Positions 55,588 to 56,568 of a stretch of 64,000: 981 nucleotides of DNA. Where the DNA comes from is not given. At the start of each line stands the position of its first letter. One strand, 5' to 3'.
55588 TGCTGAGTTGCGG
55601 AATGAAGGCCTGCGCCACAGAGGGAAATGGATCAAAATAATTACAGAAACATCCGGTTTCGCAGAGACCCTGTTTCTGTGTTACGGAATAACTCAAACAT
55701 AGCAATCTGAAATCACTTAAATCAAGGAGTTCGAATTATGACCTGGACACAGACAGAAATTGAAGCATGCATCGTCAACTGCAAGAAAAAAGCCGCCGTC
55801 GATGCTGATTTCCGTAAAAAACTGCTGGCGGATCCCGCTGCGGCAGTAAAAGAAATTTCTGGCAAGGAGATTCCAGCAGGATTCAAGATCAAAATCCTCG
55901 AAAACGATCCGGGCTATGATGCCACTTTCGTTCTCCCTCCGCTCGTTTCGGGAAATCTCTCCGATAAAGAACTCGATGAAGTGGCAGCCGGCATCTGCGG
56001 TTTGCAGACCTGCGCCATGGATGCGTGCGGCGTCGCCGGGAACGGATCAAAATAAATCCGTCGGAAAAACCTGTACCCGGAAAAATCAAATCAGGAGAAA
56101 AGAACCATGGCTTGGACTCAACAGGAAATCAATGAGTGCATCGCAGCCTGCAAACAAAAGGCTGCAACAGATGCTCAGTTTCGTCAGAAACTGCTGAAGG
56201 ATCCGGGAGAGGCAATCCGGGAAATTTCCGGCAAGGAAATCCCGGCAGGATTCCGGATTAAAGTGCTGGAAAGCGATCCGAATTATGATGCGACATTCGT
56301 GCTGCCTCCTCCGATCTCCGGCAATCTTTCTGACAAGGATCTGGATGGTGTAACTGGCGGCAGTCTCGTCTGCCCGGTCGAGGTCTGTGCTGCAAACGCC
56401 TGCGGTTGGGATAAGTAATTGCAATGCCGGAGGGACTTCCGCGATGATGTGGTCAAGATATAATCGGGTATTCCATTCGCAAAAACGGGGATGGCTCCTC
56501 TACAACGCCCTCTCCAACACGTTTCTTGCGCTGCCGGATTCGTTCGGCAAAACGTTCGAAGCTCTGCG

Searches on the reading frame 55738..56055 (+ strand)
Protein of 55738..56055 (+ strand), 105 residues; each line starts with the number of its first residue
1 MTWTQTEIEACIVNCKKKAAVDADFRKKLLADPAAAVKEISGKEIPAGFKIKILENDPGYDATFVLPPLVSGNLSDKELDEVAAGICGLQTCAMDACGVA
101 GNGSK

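Call 3: search_protein_families(library=pfam, proteins=[window:55738-56055:+], max_evalue=0.01)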
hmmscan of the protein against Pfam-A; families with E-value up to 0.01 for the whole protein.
window:55738-56055:+ (105 aa): 2 families
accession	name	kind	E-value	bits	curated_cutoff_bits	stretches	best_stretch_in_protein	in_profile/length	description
PF14407.11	Frankia_peptide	-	1.9e-05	25.3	48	1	18-39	8-29/63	Ribosomally synthesized peptide prototyped by Frankia Franean1_4349.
PF02979.21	NHase_alpha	-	0.00046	20.1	27.2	1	18-61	47-89/184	Nitrile hydratase, alpha chain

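Call 4: search_protein_families(library=ncbifam, proteins=[window:55738-56055:+], max_evalue=0.01)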
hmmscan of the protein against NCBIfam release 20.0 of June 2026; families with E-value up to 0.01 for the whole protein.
window:55738-56055:+ (105 aa): 5 families
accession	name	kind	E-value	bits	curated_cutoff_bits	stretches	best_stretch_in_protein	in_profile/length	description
TIGR03793.1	leader_NHLP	domain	5e-16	58.3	50.9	1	4-85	1-77/77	NHLP leader peptide family RiPP precursor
NF038399.1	NH_RiPP_Os17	domain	3e-06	27.2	40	1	18-40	9-31/63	Os1348 family NHLP clan protein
TIGR01323.1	nitrile_alph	equivalog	0.0004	20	249.85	1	17-63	46-91/189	nitrile hydratase subunit alpha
TIGR03795.1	RNP_Burkhold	subfamily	0.0023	18.2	41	1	20-58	25-63/114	BMA_0021/BMA_0022 family TOMM bacteriocin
NF033431.1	cinnamycin_RiPP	subfamily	0.0046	17.6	35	1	17-35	6-24/81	cinnamycin family lantibiotic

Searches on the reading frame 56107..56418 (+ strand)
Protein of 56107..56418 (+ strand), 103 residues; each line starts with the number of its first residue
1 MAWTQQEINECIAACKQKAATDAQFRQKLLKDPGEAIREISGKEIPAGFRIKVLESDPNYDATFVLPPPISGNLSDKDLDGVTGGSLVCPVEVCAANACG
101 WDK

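Call 3: search_protein_families(library=pfam, proteins=[window:56107-56418:+], max_evalue=0.01)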
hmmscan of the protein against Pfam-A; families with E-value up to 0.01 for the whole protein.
window:56107-56418:+ (103 aa): 2 families
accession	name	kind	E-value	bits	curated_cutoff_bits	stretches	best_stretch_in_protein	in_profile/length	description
PF14407.11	Frankia_peptide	-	0.00089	19.9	48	1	18-39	8-29/63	Ribosomally synthesized peptide prototyped by Frankia Franean1_4349.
PF02979.21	NHase_alpha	-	0.0022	17.9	27.2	1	17-61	46-89/184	Nitrile hydratase, alpha chain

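Call 4: search_protein_families(library=ncbifam, proteins=[window:56107-56418:+], max_evalue=0.01)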
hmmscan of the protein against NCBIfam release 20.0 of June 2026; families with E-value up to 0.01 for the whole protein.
window:56107-56418:+ (103 aa): 4 families
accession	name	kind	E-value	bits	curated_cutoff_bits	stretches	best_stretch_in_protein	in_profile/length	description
TIGR03793.1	leader_NHLP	domain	3.1e-15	55.8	50.9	1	5-85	2-77/77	NHLP leader peptide family RiPP precursor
NF038399.1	NH_RiPP_Os17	domain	3.1e-06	27.2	40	1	17-40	8-31/63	Os1348 family NHLP clan protein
TIGR04509.1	mod_pep_NH_fam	subfamily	0.0025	17.8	34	1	19-42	14-37/87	NHLP-related RiPP peptide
TIGR01323.1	nitrile_alph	equivalog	0.0065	16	249.85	1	17-62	46-90/189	nitrile hydratase subunit alpha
